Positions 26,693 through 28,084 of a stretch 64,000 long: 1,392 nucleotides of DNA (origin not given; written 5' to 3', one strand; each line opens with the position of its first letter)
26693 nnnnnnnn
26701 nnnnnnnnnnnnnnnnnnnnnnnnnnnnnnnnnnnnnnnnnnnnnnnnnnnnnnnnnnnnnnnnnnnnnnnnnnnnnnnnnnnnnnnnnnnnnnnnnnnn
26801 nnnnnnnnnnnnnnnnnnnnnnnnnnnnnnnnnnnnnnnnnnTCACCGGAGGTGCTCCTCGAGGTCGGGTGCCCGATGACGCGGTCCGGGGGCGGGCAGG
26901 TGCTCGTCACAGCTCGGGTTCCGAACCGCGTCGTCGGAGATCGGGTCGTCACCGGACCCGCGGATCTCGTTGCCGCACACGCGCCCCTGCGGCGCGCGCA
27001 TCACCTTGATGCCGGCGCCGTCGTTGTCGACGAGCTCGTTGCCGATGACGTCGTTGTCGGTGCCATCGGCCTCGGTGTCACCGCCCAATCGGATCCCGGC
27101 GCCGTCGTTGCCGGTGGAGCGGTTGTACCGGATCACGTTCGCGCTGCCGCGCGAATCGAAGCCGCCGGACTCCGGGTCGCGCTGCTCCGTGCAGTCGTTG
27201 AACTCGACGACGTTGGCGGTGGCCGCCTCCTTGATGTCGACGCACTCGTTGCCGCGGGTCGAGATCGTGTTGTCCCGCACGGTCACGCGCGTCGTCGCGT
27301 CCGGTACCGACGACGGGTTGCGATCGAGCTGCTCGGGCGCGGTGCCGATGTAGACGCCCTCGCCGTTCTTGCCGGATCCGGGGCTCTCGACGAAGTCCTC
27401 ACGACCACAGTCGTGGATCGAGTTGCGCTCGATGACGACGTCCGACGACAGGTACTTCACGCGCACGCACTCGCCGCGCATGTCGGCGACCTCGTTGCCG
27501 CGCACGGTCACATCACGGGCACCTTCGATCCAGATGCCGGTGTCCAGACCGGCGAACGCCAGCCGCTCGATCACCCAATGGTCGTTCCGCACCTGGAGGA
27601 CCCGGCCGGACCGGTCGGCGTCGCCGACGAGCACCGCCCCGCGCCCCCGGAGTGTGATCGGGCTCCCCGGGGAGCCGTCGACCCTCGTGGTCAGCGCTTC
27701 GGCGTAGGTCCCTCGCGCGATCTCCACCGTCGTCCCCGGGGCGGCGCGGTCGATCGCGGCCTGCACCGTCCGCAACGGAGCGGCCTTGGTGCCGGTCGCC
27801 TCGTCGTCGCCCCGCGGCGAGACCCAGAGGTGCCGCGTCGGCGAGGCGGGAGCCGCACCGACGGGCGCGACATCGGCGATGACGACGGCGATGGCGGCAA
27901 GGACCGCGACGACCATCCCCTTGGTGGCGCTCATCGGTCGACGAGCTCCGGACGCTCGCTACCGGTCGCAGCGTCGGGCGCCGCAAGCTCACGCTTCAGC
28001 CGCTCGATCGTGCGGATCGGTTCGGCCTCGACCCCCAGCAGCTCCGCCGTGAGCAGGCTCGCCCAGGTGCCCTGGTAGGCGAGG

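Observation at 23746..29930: Five-gene, fully overlapped exopolysaccharide operon combining a HAS/chitin-synthase-like GT2 with a polymer-level C5-epimerase homologue (alginate- or glycosaminoglycan-like polyuronate?)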

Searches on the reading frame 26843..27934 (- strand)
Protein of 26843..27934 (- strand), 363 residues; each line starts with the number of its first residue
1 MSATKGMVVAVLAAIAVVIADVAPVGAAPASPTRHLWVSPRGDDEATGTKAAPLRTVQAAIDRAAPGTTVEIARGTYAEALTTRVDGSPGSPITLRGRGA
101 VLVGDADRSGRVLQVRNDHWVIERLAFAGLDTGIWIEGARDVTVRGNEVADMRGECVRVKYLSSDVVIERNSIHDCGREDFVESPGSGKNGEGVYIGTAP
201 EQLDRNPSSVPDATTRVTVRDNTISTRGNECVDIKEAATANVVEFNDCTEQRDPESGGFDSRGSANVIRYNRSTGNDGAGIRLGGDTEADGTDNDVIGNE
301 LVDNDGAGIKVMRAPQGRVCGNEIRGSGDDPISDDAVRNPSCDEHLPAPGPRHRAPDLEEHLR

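Call 4: search_protein_families(library=ncbifam, proteins=[window:26843-27934:-], max_evalue=0.01)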
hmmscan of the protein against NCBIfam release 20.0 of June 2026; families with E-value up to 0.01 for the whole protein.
window:26843-27934:- (363 aa): 6 families
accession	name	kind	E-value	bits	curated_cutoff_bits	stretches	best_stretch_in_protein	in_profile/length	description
TIGR04247.1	NosD_copper_fam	subfamily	1.8e-09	36.7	300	1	58-152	2-96/377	nitrous oxide reductase family maturation protein NosD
NF047854.1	LIC10774_subfam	equivalog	1.5e-07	30.7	380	1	41-82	67-108/358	LIC10774/LIC10365 family surface protein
NF041899.1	pec_ly_PelN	equivalog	4.8e-07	28.9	740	1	15-78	7-70/437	pectate lyase PelN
TIGR03804.1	para_beta_helix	repeat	6.5e-05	22.5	19.45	0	133-176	1-42/44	parallel beta-helix repeat protein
TIGR03805.1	beta_helix_1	subfamily_domain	0.0031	16.6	141.5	0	58-149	2-95/314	parallel beta-helix domain-containing protein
NF041903.1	exo-PATE_PelX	equivalog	0.0045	15.3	1490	1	33-80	389-435/734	pectate disaccharide-lyase PelX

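Call 5: search_protein_families(library=pfam, proteins=[window:26843-27934:-], max_evalue=0.01)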
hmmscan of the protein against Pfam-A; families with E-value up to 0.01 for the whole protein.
window:26843-27934:- (363 aa): 3 families
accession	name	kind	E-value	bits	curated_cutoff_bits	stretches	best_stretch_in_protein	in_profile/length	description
PF13229.12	Beta_helix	-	3.2e-16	59.8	25.9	2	215-328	32-138/158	Right handed beta helix region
PF05048.19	NosD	-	2.7e-11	43.7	23.6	2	211-327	43-149/212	Periplasmic copper-binding protein (NosD)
PF07602.17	DUF1565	-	1.9e-09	37.7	20.3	1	42-110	3-64/257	Protein of unknown function (DUF1565)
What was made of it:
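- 26843..27934 (-): Secreted right-handed beta-helix protein (363 aa, N-terminal signal peptide). PL31-type polyuronate (alginate) lyase homologue. DUF1565/Beta_helix/NosD (call 5).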

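Call 41: search_solved_structures(query=window:26843-27934:-, max_evalue=1, show_alignments=2)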
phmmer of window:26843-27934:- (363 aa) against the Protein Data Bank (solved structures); distinct sequences matched with E-value up to 1: 4.
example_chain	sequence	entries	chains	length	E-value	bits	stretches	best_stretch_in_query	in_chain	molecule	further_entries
6kfn_A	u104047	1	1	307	2.5e-12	49.9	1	52-272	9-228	alginate lyase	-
1dbg_A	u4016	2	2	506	0.25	13.8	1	51-128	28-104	CHONDROITINASE B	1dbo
1ofl_A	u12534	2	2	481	0.43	13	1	55-128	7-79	CHONDROITINASE B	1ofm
7dmk_A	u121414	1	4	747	0.74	12.2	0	48-80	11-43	BcAlyPL6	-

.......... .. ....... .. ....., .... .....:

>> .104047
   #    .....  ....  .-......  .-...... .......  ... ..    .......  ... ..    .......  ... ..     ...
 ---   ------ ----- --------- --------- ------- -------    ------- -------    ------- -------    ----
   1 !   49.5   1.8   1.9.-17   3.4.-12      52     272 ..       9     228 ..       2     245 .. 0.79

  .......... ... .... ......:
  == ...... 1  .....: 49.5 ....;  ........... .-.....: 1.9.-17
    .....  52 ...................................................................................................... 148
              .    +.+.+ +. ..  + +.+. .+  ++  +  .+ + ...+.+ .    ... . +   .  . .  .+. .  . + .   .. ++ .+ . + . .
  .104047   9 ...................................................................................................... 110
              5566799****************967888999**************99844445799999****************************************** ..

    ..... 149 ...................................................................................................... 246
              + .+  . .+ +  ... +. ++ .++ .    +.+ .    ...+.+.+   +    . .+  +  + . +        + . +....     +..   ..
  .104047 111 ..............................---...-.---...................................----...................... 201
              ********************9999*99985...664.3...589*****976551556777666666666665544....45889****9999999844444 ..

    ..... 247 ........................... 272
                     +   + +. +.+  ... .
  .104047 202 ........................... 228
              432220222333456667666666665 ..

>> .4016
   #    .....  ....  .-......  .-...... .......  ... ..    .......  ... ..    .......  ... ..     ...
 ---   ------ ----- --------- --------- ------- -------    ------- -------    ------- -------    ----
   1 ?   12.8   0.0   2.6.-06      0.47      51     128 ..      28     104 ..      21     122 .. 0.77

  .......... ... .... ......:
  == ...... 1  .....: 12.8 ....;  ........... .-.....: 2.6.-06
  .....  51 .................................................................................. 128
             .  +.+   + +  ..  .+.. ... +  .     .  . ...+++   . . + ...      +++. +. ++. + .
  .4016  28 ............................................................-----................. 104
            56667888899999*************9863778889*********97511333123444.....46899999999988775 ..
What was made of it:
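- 26843..27934 (-): PDB phmmer hit to 6kfn alginate lyase PsAly, E 2.5e-12 over aa 52-272 (call 41).
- Checked: The 'DUF1565-like' protein is specifically a PL31-type alginate-lyase homologue (call 41).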
